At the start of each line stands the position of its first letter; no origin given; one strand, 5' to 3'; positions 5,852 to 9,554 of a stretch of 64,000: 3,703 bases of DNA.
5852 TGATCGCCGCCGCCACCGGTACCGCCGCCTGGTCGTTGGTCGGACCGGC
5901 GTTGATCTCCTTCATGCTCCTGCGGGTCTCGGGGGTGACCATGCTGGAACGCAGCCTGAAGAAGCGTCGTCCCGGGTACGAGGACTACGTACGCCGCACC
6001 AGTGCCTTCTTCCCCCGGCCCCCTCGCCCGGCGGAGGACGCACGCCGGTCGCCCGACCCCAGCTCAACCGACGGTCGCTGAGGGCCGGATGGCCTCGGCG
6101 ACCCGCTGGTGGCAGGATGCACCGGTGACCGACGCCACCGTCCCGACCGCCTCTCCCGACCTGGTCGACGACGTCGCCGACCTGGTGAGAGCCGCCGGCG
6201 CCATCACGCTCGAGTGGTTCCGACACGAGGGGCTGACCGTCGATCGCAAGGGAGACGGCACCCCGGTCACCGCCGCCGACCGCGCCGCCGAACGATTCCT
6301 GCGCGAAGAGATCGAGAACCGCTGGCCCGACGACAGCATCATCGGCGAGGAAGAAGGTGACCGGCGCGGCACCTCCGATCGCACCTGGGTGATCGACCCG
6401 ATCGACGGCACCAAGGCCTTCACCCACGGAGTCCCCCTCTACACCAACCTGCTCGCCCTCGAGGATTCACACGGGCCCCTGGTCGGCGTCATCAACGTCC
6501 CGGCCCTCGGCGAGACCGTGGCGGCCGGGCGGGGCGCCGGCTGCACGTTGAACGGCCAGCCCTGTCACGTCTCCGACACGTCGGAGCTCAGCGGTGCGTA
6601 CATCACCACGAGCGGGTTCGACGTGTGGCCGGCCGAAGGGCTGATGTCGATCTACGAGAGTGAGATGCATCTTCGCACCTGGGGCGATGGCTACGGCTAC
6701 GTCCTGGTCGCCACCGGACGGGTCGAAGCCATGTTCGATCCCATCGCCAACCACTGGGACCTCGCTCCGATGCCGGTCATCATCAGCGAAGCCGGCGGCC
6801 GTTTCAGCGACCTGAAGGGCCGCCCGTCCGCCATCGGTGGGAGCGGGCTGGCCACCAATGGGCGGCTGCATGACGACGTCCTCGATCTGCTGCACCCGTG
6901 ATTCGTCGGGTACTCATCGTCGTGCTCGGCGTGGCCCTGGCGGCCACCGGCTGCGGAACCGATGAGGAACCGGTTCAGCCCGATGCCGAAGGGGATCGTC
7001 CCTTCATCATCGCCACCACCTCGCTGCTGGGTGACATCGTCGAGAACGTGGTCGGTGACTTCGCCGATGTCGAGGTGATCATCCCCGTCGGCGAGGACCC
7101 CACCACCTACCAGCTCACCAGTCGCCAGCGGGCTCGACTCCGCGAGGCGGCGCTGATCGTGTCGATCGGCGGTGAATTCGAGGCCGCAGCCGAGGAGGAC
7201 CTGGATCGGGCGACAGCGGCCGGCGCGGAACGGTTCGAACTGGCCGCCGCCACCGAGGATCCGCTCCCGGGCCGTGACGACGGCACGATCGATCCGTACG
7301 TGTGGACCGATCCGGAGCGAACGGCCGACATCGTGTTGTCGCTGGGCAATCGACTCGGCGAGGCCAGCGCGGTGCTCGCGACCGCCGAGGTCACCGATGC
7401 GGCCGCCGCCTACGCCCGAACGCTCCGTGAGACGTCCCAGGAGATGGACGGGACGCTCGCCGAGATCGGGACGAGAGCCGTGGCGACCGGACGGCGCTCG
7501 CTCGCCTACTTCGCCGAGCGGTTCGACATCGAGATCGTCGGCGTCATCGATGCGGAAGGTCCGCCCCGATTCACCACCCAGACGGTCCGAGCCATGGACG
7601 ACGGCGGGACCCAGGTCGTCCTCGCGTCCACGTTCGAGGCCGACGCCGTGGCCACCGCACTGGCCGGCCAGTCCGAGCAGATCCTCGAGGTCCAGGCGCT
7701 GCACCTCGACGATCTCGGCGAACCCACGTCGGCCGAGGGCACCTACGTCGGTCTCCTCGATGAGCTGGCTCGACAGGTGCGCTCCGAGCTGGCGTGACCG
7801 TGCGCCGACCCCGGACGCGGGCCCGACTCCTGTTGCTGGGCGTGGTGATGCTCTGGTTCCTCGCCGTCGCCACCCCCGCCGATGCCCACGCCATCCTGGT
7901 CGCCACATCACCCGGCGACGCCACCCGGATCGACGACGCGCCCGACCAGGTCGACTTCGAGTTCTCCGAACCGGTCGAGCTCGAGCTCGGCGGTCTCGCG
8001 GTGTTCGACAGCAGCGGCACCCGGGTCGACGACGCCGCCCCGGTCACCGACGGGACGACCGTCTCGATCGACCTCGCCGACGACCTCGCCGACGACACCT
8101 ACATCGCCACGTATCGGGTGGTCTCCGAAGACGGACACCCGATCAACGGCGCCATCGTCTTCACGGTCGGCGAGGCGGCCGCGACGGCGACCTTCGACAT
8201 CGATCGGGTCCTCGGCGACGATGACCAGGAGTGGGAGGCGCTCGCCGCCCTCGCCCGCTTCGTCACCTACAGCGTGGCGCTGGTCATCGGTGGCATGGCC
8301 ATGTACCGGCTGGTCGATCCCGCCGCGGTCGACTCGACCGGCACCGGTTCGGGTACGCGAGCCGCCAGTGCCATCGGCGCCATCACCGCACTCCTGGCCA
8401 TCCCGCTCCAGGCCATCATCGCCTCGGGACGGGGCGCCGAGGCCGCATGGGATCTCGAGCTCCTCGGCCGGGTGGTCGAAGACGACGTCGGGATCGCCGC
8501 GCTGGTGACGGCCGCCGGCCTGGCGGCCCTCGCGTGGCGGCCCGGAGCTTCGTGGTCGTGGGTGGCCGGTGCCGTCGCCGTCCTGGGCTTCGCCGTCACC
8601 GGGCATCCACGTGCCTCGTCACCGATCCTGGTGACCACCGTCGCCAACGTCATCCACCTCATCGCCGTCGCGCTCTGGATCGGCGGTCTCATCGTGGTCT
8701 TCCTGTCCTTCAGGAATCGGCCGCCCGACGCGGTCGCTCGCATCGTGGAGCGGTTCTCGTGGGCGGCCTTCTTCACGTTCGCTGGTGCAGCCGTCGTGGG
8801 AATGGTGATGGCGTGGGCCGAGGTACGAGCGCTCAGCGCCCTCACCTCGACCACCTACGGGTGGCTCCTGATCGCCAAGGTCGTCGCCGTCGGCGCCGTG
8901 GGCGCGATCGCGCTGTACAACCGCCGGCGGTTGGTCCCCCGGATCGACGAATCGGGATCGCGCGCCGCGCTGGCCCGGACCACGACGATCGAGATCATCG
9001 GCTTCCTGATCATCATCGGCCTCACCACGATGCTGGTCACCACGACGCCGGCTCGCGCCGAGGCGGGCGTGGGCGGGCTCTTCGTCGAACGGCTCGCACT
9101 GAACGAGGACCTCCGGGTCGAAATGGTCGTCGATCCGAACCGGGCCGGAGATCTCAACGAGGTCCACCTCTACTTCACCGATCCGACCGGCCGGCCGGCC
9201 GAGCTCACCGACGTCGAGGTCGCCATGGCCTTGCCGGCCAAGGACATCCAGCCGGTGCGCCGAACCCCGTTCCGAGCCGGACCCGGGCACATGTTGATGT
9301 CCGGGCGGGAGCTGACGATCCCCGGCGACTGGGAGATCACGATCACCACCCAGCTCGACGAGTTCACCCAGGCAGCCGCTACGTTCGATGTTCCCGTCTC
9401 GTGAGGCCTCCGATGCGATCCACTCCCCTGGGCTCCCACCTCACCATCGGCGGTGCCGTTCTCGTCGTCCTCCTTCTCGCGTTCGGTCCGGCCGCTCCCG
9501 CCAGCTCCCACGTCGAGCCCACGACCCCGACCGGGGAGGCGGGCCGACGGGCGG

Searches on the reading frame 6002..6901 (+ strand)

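Call 32: search_protein_families(library=pfam, proteins=[window:6002-6901:+], max_evalue=0.00001)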
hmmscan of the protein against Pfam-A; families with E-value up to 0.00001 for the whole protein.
window:6002-6901:+ (299 aa): 1 family
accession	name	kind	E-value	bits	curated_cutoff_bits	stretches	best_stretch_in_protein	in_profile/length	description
PF00459.30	Inositol_P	-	4.9e-46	157.8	27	1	60-286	11-254/271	Inositol monophosphatase family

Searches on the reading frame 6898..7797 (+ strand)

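Call 32: search_protein_families(library=pfam, proteins=[window:6898-7797:+], max_evalue=0.00001)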
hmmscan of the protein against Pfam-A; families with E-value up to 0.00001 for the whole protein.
window:6898-7797:+ (299 aa): 1 family
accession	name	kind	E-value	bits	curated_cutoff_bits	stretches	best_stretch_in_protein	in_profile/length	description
PF01297.22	ZnuA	-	2.7e-40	138.9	29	1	37-294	1-260/263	Zinc-uptake complex component A periplasmic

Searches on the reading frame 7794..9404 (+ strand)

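Call 32: search_protein_families(library=pfam, proteins=[window:7794-9404:+], max_evalue=0.00001)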
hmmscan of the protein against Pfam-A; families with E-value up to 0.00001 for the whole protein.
window:7794-9404:+ (536 aa): 2 families
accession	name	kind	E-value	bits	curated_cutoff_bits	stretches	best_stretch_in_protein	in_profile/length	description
PF04234.18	CopC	-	3.5e-21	76.5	23.3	1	32-125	1-92/92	CopC domain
PF05425.18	CopD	-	3e-19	69.8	32.1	1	316-414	2-105/105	Copper resistance protein D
